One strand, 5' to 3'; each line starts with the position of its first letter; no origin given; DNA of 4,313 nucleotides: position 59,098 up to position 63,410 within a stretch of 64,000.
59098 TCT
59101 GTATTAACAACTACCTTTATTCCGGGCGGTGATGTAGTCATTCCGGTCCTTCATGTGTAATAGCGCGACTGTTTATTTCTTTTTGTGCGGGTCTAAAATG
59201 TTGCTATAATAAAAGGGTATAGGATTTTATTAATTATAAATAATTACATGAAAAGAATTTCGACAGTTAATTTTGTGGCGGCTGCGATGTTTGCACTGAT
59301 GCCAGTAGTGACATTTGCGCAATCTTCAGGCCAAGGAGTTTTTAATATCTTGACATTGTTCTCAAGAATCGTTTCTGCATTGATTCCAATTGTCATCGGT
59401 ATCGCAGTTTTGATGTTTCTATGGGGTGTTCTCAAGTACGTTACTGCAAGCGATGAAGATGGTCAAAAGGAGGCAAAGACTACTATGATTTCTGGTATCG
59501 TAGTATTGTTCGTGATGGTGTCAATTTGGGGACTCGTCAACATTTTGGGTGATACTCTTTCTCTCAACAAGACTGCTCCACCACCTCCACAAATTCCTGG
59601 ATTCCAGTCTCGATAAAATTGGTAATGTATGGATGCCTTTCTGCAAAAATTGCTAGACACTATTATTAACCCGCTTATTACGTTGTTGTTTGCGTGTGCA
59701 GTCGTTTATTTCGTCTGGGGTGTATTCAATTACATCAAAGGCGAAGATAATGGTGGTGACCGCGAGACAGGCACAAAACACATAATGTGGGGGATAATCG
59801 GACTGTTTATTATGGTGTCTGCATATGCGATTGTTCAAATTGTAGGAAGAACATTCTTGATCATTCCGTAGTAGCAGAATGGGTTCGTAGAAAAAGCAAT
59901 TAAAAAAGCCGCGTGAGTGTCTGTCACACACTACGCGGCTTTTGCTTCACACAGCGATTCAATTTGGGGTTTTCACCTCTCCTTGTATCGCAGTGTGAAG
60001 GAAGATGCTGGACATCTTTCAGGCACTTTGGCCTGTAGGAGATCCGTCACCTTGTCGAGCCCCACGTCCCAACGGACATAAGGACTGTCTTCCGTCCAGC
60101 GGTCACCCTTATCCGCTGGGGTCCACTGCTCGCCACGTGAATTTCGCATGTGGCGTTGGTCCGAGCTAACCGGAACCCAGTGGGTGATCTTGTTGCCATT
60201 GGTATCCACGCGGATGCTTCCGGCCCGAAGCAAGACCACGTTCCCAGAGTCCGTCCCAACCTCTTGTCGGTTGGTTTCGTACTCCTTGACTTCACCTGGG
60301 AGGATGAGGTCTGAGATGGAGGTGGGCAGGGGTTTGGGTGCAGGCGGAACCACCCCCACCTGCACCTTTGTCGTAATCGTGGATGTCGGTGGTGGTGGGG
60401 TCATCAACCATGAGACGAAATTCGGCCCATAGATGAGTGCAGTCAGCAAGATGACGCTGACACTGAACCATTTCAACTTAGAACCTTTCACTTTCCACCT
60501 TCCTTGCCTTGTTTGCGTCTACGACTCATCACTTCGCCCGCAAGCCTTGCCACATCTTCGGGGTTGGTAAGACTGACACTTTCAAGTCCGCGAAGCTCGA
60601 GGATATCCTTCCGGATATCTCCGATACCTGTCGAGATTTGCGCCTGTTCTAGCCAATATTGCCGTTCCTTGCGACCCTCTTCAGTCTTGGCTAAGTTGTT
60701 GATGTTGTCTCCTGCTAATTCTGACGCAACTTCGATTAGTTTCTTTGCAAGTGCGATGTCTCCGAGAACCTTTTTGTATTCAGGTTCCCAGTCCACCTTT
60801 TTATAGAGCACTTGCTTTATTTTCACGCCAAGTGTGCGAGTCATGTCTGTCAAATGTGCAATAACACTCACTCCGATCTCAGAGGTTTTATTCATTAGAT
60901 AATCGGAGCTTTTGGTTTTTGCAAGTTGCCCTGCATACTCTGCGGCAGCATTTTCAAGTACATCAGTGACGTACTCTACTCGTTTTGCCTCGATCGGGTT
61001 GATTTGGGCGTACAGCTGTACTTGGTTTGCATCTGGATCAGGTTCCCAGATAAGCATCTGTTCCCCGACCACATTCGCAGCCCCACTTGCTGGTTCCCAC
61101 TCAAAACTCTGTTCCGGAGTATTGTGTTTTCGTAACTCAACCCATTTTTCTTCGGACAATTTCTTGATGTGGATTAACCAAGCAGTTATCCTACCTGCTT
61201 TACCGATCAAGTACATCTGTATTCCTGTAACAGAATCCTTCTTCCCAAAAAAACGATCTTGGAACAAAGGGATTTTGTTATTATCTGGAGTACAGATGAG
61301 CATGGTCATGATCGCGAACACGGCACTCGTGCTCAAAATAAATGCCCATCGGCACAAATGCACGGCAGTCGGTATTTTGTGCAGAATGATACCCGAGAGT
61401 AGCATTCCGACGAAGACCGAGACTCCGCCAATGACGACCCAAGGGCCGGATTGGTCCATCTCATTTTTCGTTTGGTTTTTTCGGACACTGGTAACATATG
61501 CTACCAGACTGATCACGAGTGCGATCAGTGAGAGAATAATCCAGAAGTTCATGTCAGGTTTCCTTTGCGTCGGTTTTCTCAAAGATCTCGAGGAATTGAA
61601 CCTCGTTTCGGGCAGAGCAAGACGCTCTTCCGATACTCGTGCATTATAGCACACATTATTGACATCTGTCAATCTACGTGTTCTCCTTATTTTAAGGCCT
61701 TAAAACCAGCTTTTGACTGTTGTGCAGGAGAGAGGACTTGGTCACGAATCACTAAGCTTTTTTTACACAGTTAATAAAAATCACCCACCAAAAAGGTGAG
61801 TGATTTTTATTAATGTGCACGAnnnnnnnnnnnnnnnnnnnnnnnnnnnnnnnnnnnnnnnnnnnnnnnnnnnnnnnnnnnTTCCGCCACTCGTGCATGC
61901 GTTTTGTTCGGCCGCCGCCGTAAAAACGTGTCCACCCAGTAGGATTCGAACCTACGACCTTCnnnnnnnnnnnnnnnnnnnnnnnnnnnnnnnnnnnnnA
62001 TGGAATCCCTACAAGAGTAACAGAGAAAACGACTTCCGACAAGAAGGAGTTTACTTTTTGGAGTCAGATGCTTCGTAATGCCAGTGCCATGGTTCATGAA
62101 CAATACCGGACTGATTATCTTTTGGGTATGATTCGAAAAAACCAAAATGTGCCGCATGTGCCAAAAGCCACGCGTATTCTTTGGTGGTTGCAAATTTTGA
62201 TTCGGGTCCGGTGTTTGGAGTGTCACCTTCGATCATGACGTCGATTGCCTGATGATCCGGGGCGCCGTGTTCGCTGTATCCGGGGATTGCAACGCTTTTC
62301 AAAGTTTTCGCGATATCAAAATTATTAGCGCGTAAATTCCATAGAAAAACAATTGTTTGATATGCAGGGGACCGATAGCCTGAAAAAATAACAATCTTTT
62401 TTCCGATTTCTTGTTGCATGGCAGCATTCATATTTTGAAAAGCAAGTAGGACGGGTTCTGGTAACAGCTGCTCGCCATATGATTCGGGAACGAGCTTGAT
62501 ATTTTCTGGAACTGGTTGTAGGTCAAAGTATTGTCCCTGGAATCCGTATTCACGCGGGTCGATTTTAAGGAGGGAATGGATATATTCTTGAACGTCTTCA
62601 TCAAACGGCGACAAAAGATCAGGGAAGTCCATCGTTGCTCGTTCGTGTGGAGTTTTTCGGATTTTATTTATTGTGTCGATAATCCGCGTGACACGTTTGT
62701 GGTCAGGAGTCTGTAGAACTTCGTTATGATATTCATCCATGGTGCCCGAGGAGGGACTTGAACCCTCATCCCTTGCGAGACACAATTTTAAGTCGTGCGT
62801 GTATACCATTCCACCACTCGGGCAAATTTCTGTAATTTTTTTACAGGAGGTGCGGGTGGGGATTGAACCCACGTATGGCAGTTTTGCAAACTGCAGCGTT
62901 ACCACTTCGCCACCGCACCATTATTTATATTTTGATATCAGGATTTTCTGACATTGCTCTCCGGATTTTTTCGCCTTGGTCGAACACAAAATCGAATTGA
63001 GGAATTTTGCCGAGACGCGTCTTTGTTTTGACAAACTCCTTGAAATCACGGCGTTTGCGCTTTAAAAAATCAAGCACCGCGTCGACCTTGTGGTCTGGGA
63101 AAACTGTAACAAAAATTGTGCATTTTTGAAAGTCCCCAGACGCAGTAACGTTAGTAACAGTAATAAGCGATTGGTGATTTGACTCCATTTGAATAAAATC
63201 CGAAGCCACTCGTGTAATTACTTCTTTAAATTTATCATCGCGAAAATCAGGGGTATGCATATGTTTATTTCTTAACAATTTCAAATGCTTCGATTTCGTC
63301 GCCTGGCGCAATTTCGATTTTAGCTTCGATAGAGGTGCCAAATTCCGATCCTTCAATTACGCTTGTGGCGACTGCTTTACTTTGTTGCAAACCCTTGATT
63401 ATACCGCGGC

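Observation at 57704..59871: Array of six tandem paralogous small membrane proteins with TrbC/VirB2-type pilin architecture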

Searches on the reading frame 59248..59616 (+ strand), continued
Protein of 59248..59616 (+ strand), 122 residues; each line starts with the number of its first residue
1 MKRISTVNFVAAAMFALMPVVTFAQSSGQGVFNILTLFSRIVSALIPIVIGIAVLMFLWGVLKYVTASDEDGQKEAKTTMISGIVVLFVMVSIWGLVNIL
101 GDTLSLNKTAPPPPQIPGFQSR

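Call 44: search_protein_families(library=pfam, proteins=[L022:4319-6100:+, L080:16303-18261:+, L054:4009-5304:+, L064:2234-4657:-, L040:10781-14050:-, L078:18205-20262:-, L034:15520-17358:-, L078:11401-13086:+, L045:11740-12843:-, L071:11369-12502:-], max_evalue=0.001)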
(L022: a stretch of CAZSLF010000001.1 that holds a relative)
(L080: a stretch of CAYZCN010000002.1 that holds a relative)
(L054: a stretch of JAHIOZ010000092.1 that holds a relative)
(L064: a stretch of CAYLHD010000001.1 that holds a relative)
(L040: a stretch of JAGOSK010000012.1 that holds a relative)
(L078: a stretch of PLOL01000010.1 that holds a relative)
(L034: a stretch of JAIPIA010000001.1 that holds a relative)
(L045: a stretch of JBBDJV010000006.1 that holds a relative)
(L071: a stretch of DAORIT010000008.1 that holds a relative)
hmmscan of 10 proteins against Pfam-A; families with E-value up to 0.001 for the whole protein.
L022:4319-6100:+ (593 aa): 3 families
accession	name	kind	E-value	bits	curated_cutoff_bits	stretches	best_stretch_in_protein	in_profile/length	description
PF00005.33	ABC_tran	-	5e-26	92.4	25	1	361-515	1-137/137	ABC transporter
PF13304.12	AAA_21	-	5.5e-06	27.1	27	0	375-392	3-20/304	AAA domain, putative AbiEii toxin, Type IV TA system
PF02463.25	SMC_N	-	9.1e-05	22.4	40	0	495-559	149-213/220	RecF/RecN/SMC N terminal domain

L080:16303-18261:+ (652 aa): 3 families
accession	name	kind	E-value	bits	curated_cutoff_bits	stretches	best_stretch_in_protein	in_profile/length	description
PF08298.17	AAA_PrkA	-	1.4e-169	564.3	25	1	26-387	1-357/358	PrkA AAA domain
PF06798.17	PrkA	-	5.3e-70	236.4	25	1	391-644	2-255/255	PrkA serine protein kinase C-terminal domain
PF07728.20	AAA_5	-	0.00093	19.7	22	0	114-146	3-36/139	AAA domain (dynein-related subfamily)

L054:4009-5304:+ (431 aa): 1 family
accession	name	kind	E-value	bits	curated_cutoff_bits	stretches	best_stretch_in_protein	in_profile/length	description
PF00275.25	EPSP_synthase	-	3.3e-80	270.3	22.8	1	11-420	2-417/417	EPSP synthase (3-phosphoshikimate 1-carboxyvinyltransferase)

L064:2234-4657:- (807 aa): 3 families
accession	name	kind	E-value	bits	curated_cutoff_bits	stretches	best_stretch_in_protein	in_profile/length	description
PF01326.24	PPDK_N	-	3.2e-128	428.1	27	1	21-350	3-326/328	Pyruvate phosphate dikinase, AMP/ATP-binding domain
PF02896.24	PEP-utilizers_C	-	5e-56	190.5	22.8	1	477-787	16-288/293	PEP-utilising enzyme, PEP-binding domain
PF00391.29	PEP-utilizers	-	4.6e-27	93.9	23.1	1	383-454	1-72/72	PEP-utilising enzyme, mobile domain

L040:10781-14050:- (1089 aa): 4 families
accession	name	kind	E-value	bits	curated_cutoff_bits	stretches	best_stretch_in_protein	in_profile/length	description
PF07733.18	DNA_pol3_alpha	-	1e-89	301.1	23.9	1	179-445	2-260/260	Bacterial DNA polymerase III alpha NTPase domain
PF17657.6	DNA_pol3_finger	-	1.7e-48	164.6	22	1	448-610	1-165/166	Bacterial DNA polymerase III alpha subunit finger domain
PF14579.12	HHH_6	-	2.5e-25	88.9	25.6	1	684-789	1-87/90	Helix-hairpin-helix motif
PF01336.31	tRNA_anti-codon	-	4.9e-11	42.8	27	1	1009-1088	1-75/75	OB-fold nucleic acid binding domain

L078:18205-20262:- (685 aa): 4 families
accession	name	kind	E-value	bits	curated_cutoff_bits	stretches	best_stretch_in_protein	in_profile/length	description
PF01131.25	Topoisom_bac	-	2.6e-126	422.4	35.1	1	91-488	2-409/411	DNA topoisomerase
PF01396.24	Zn_ribbon_Top1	-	5e-42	141.9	32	3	566-601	2-36/39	Topoisomerase DNA binding C4 zinc finger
PF01751.28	Toprim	-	1.7e-13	51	23.1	1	22-76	39-96/96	Toprim domain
PF13662.12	Toprim_4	-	0.00039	21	25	0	31-71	41-81/85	Toprim domain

L034:15520-17358:- (612 aa): 3 families
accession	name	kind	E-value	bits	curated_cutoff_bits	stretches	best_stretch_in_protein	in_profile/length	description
PF00587.30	tRNA-synt_2b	-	4.4e-39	134.8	29.3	1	295-505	7-179/179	tRNA synthetase class II core domain (G, H, P, S and T)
PF03129.25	HGTP_anticodon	-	8e-22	77.6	21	1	517-604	1-92/94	Anticodon binding domain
PF07973.19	tRNA_SAD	-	2.7e-07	30.9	24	1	133-189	1-44/44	Threonyl and Alanyl tRNA synthetase second additional domain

L078:11401-13086:+ (561 aa): 1 family
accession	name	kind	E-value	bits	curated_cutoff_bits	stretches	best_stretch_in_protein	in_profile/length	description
PF03023.19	MurJ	-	2.6e-70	237.7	27.4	1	44-495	2-436/451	Lipid II flippase MurJ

L045:11740-12843:- (367 aa): 0 families

L071:11369-12502:- (377 aa): 1 family
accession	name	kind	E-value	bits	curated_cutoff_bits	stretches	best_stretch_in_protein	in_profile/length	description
PF01145.31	Band_7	-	1.2e-09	38.9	23.6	1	23-277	3-176/176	SPFH domain / Band 7 family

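Call 59: search_protein_families(library=phrogs, proteins=[window:59248-59616:+], max_evalue=0.01)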
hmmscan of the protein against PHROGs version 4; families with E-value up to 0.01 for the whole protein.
window:59248-59616:+ (122 aa): 0 families

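Call 71: search_protein_representatives(alignment_id=A2)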
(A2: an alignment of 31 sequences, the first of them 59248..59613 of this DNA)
Query: 31 sequences, 122 profile positions. Proteins with E-value up to 0.001 (for the whole library): 46632; up to 1e-10: 8408; up to 1e-30: 125. The best 150 are listed.
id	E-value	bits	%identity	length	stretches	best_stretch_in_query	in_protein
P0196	1.3e-69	247.8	-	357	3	11-120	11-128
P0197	2.8e-69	246.7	-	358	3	1-113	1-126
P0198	1.4e-67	241.1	-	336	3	27-112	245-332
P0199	1.2e-65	234.9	-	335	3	6-111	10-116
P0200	1.2e-64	231.8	-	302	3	23-118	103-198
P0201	3.0e-63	227.2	-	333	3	3-117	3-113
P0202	3.2e-62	223.9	-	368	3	25-111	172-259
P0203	8.0e-62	222.6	-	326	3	17-114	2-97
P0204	2.8e-61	220.8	-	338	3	10-119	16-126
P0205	4.7e-60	216.9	-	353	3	8-117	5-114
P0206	2.1e-59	214.8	-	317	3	18-114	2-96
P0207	3.9e-54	197.8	-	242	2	6-105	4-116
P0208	3.5e-51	188.2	-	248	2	27-111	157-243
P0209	8.3e-51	187.0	-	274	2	24-116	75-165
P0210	1.2e-50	186.5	-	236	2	2-110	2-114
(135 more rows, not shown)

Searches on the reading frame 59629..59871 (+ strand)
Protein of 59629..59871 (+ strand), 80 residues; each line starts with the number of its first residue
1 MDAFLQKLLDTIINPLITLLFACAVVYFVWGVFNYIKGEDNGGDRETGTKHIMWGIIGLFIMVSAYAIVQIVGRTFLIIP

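Call 3: search_protein_families(library=pfam, proteins=[window:59629-59871:+], max_evalue=1)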
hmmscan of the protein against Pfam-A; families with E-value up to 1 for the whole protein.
window:59629-59871:+ (80 aa): 5 families
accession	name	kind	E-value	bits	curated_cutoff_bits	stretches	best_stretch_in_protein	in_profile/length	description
PF18895.5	T4SS_pilin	-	1.6e-10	41.3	26.6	1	6-72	6-71/71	Type IV secretion system pilin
PF12750.12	Maff2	-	0.00016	21.9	27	1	9-55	4-52/70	Maff2 family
PF04956.18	TrbC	-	0.0027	18.3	27.9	1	6-70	38-96/98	TrbC/VIRB2 pilin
PF05478.16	Prominin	-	0.033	12.7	34.3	1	9-77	419-488/799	Prominin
PF00690.31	Cation_ATPase_N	-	0.064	13.4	20.4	1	4-26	46-68/69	Cation transporter/ATPase, N-terminus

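Call 4: search_protein_families(library=ncbifam, proteins=[window:59629-59871:+], max_evalue=1)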
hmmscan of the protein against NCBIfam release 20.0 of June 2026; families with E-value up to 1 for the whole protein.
window:59629-59871:+ (80 aa): 4 families
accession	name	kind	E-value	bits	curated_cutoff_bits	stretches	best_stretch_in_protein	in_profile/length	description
NF045849.1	ICE_MMCAP2_0565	equivalog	3.7e-08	32.9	40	1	6-72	10-76/80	Mbov_0395 family pilin-like conjugal transfer protein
NF037996.1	B-4DMT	subfamily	0.026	14.3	100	1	17-73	38-95/139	B-4DMT family transporter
NF052277.1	lmo0954_fam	equivalog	0.054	14.1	40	1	12-67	20-66/89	lmo0954 family membrane protein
NF038018.1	qmoC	equivalog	0.14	11.6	300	0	43-70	218-245/360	quinone-interacting membrane-bound oxidoreductase complex subunit QmoC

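Call 59: search_protein_families(library=phrogs, proteins=[window:59629-59871:+], max_evalue=0.01)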
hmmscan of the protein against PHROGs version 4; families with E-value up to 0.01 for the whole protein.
window:59629-59871:+ (80 aa): 0 families

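Call 83: predict_structure(alignment_id=A3)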
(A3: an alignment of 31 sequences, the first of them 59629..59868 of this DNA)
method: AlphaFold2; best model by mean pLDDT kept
length: 80 residues; sequences in the alignment: 31
mean_pLDDT: 79.3   pTM: 0.50
mean pLDDT of the five models: 79.3, 76.1, 75.8, 67.7, 67.4
residues with pLDDT >= 90: 4; 70-90: 63; 50-70: 12; < 50: 1
segments of 3 or more residues with pLDDT < 50: none
pLDDT, mean of each block of 10 residues (from residue 1): 75 85 85 75 72 85 86 71
secondary structure, 60 per line:
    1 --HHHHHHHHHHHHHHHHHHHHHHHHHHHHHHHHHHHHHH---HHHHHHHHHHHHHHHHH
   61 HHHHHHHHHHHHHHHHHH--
elements in order: H3-40 H44-78

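Call 85: fold_search(model_id=the predicted structure, library=pdb)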
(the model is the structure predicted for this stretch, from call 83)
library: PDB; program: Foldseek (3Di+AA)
matches with E <= 10: 104; with E <= 0.001: 0
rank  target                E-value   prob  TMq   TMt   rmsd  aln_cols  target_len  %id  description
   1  6cnn_A                1.9e+00  0.72  0.70  0.17   5.7        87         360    6  Cryo-EM structure of the human SK4/calmodulin channel complex in the Ca2+ bound state I (released 2018-05-02)
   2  5n9j_Z                1.9e+00  0.25  0.48  0.36   5.1        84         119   12  Core Mediator of transcriptional regulation (released 2017-05-17)
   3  4wwb                  2.2e+00  0.82  0.67  0.49   3.1        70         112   10  High-resolution structure of the Ni-bound form of the Y135F mutant of C. metallidurans CnrXs (released 2015-02-11)
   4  2y3h_A                2.4e+00  0.69  0.64  0.49   2.7        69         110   10  E63Q mutant of Cupriavidus metallidurans CH34 CnrXs (released 2011-03-30)
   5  7ymi_Z                2.4e+00  0.41  0.49  0.60   2.9        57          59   18  PSII-Pcb Dimer of Acaryochloris Marina (released 2023-08-16)
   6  4b6x_A                2.6e+00  0.77  0.64  0.73   1.8        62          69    8  Crystal structure of in planta processed AvrRps4 (released 2012-09-19)
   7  2y39                  2.6e+00  0.75  0.67  0.50   3.1        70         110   10  Ni-bound form of Cupriavidus metallidurans CH34 CnrXs (released 2011-03-30)
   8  4h63_V                2.6e+00  0.23  0.49  0.37   4.6        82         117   10  Structure of the Schizosaccharomyces pombe Mediator head module (released 2012-10-31)
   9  8zar_C                2.8e+00  0.75  0.69  0.18   2.1        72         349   10  EmrAB-TolC MFS-type tripartite multidrug efflux pump FA (released 2025-04-30)
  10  4b6x_B                3.0e+00  0.80  0.59  0.80   1.3        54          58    7  Crystal structure of in planta processed AvrRps4 (released 2012-09-19)
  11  2y3b                  3.0e+00  0.63  0.63  0.47   3.6        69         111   10  Co-bound form of Cupriavidus metallidurans CH34 CnrXs (released 2011-03-30)
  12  3zg1_D                3.1e+00  0.57  0.63  0.47   3.1        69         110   10  NI-BOUND FORM OF M123A MUTANT OF CUPRIAVIDUS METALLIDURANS CH34 CNRXS (released 2013-10-23)
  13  4wwf_A                3.4e+00  0.66  0.65  0.48   3.1        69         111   10  High-resolution structure of two Ni-bound forms of the M123C mutant of C. metallidurans CnrXs (released 2015-02-11)
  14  2y3h_C                3.4e+00  0.57  0.64  0.49   3.1        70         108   10  E63Q mutant of Cupriavidus metallidurans CH34 CnrXs (released 2011-03-30)
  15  8zal_A                3.4e+00  0.57  0.67  0.17   2.4        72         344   11  EmrAB-TolC MFS-type tripartite multidrug efflux pump EA (released 2025-04-30)
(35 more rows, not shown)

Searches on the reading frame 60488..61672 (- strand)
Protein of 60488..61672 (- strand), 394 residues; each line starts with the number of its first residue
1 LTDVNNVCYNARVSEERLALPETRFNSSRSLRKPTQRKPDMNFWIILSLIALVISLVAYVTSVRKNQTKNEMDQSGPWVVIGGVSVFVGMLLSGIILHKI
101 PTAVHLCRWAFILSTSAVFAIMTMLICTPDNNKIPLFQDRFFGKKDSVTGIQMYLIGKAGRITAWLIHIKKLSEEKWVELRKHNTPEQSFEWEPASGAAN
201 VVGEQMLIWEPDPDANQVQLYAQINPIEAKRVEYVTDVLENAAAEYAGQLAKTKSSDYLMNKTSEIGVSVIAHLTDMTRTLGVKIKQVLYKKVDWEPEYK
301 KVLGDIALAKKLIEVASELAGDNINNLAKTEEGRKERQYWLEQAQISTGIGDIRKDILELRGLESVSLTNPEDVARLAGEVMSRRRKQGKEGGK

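Call 3: search_protein_families(library=pfam, proteins=[window:60488-61672:-], max_evalue=1)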
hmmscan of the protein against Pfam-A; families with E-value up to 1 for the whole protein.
window:60488-61672:- (394 aa): 7 families
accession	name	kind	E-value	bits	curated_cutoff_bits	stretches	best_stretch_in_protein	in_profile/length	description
PF01027.25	Bax1-I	-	0.002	18.4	34.1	1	43-129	41-117/207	Inhibitor of apoptosis-promoting Bax1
PF07690.21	MFS_1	-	0.0068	15.8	33.4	1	36-131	200-293/347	Major Facilitator Superfamily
PF01145.31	Band_7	-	0.013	16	23.6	1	216-306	73-158/176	SPFH domain / Band 7 family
PF03137.26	OATP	-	0.028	13.2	25.8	1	81-132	338-390/545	Organic Anion Transporter Polypeptide (OATP) family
PF10724.14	DUF2516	-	0.035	14.8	30.6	1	42-105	6-64/92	Protein of unknown function (DUF2516)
PF20122.4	DUF6512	-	0.044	14.2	26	1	36-144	75-178/181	Family of unknown function (DUF6512)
PF24284.1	DUF7472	-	0.079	13.6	27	1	44-98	10-64/65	Family of unknown function (DUF7472)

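Call 4: search_protein_families(library=ncbifam, proteins=[window:60488-61672:-], max_evalue=1)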
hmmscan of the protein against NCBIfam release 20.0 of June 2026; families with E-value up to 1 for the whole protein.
window:60488-61672:- (394 aa): 2 families
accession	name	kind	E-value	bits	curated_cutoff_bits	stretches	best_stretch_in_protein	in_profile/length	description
TIGR03622.1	urea_t_UrtB_arc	equivalog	0.039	13.2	374.25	1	35-122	179-266/284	urea ABC transporter, permease protein UrtB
NF033670.1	polymyxin_MCR6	exception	0.12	11.2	1235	1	34-98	6-69/538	MCR-6 family phosphoethanolamine--lipid A transferase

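Call 59: search_protein_families(library=phrogs, proteins=[window:60488-61672:-], max_evalue=0.01)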
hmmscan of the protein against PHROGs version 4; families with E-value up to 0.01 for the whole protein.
window:60488-61672:- (394 aa): 1 family
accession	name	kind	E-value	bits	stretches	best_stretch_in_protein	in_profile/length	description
phrog_200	-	other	4.7e-07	30.2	1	209-335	175-297/379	lipoprotein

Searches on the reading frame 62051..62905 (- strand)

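Call 8: search_protein_families(library=pfam, proteins=[window:62051-62905:-], max_evalue=0.00001)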
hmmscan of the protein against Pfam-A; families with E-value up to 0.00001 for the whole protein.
window:62051-62905:- (284 aa): 1 family
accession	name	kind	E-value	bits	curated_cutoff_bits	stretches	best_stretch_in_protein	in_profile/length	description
PF02557.22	VanY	-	7.9e-25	87.6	25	1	150-278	6-130/132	D-alanyl-D-alanine carboxypeptidase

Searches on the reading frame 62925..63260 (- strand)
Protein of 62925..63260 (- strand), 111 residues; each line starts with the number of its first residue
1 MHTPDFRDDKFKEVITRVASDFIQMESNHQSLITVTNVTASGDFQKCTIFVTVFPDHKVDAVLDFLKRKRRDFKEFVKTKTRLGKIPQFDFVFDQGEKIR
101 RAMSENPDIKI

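Call 82: find_encoding_contigs(protein=window:62925-63260:-, flank=10000, max_places=4)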
Protein window:62925-63260:- (111 aa): 2 contigs read that carry it; 2 places shown.
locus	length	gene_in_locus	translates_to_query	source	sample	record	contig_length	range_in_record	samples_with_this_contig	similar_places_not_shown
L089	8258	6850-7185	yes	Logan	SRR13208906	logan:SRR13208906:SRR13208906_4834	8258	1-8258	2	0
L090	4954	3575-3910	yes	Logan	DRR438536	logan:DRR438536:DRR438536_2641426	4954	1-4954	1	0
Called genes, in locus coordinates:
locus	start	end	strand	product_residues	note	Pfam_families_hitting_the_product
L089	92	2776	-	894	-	PF02861:Clp_N, PF23569:NBD_SMAX1, PF00004:AAA, PF17871:AAA_lid_9, PF00004:AAA, PF07724:AAA_2, PF07728:AAA_5, PF10431:ClpB_D2-small, +6 more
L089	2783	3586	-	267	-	-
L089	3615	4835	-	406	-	PF00266:Aminotran_5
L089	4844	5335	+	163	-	PF14584:DUF4446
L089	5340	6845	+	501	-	PF00009:GTP_EFTU, PF01926:MMR_HSR1, PF22042:EF-G_D2, PF11987:IF-2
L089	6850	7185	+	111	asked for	PF02033:RBFA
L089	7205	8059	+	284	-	PF02557:VanY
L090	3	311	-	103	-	?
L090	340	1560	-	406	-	PF00266:Aminotran_5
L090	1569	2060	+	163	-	PF14584:DUF4446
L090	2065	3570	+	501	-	PF00009:GTP_EFTU, PF01926:MMR_HSR1, PF22042:EF-G_D2, PF11987:IF-2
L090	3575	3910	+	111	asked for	PF02033:RBFA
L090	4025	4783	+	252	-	PF02557:VanY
